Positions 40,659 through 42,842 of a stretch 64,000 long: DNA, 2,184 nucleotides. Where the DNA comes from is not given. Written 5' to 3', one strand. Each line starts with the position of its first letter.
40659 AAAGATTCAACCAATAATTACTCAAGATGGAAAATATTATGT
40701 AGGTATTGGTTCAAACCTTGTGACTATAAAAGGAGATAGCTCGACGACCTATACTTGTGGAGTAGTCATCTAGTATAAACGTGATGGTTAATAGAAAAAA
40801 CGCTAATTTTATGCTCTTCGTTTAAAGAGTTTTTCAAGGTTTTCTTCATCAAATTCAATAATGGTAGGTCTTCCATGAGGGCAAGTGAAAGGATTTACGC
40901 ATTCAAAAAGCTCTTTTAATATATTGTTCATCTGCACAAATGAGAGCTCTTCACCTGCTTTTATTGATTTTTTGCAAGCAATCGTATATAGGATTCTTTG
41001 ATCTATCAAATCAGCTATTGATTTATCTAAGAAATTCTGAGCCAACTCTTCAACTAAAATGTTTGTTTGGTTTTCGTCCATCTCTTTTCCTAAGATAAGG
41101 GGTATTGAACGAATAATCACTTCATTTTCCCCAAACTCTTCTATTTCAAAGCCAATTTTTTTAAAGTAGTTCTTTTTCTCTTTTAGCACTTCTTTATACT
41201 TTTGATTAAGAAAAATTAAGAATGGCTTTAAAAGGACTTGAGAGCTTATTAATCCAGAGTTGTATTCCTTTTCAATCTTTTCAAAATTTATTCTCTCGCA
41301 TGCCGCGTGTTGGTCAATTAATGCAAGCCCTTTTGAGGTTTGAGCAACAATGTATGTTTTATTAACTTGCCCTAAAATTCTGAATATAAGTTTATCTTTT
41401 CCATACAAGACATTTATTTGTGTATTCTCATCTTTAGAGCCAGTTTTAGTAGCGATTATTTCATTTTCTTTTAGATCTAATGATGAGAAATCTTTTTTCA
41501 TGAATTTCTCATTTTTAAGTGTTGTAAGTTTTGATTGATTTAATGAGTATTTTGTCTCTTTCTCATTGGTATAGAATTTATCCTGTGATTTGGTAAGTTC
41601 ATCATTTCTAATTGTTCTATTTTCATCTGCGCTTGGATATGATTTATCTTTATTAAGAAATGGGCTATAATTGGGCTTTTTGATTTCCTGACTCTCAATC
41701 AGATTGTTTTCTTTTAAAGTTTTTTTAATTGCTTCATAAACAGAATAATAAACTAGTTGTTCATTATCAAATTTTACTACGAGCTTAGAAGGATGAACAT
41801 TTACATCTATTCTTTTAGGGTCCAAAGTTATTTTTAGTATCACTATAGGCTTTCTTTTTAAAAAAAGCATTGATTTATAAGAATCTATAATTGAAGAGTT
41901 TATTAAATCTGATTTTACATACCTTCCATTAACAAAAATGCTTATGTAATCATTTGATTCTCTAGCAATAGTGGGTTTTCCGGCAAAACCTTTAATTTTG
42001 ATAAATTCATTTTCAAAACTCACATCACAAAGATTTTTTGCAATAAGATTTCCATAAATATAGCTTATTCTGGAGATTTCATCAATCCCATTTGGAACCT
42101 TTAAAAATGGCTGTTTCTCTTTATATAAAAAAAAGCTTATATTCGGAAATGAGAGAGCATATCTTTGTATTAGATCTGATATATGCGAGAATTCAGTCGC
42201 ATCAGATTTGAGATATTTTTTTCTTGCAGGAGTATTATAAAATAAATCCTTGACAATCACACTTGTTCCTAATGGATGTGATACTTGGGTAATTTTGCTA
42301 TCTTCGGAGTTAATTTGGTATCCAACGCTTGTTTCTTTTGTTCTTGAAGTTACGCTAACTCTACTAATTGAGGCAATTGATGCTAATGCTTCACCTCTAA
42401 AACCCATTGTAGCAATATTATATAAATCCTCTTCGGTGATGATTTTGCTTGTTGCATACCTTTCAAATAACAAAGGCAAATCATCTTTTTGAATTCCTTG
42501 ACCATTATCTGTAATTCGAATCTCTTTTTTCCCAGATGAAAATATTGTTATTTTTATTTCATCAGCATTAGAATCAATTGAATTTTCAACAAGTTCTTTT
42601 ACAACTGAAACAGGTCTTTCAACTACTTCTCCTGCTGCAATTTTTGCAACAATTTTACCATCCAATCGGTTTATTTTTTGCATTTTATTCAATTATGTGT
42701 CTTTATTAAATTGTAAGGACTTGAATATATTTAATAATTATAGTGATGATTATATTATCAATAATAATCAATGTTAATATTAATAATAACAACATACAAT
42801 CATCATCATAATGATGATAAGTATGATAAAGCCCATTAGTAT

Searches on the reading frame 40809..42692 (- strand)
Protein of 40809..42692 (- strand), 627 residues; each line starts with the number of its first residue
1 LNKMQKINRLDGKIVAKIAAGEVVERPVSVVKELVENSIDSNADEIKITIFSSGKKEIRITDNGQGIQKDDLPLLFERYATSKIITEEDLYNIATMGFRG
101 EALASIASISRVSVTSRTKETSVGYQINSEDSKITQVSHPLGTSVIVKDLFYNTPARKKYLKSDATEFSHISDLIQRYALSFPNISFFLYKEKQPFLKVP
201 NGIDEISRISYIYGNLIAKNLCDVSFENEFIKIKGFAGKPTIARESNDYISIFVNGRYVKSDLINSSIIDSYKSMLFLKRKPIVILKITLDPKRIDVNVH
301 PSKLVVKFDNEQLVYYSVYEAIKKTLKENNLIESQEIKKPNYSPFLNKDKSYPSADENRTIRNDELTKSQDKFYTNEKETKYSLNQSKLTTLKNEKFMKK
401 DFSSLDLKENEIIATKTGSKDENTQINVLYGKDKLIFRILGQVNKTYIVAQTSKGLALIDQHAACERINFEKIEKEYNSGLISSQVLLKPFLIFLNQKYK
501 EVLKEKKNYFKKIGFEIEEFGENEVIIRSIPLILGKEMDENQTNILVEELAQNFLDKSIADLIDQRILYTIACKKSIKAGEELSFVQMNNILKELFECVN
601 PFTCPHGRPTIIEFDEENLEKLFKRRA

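Call 68: search_protein_families(library=pfam, proteins=[window:40809-42692:-], max_evalue=0.0001)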
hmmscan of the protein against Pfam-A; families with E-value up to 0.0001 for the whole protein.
window:40809-42692:- (627 aa): 4 families
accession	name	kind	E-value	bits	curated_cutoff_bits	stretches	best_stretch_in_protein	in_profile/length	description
PF08676.16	MutL_C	-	4.7e-34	117.6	25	1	440-583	1-142/142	MutL C terminal dimerisation domain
PF01119.25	DNA_mis_repair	-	1.7e-33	115.2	26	1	210-326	2-118/119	DNA mismatch repair protein, C-terminal domain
PF13589.12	HATPase_c_3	-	1.1e-13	51.8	25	1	29-133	5-109/137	Histidine kinase-, DNA gyrase B-, and HSP90-like ATPase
PF02518.31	HATPase_c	-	2.5e-11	44.4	26.4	1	25-85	4-64/111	Histidine kinase-, DNA gyrase B-, and HSP90-like ATPase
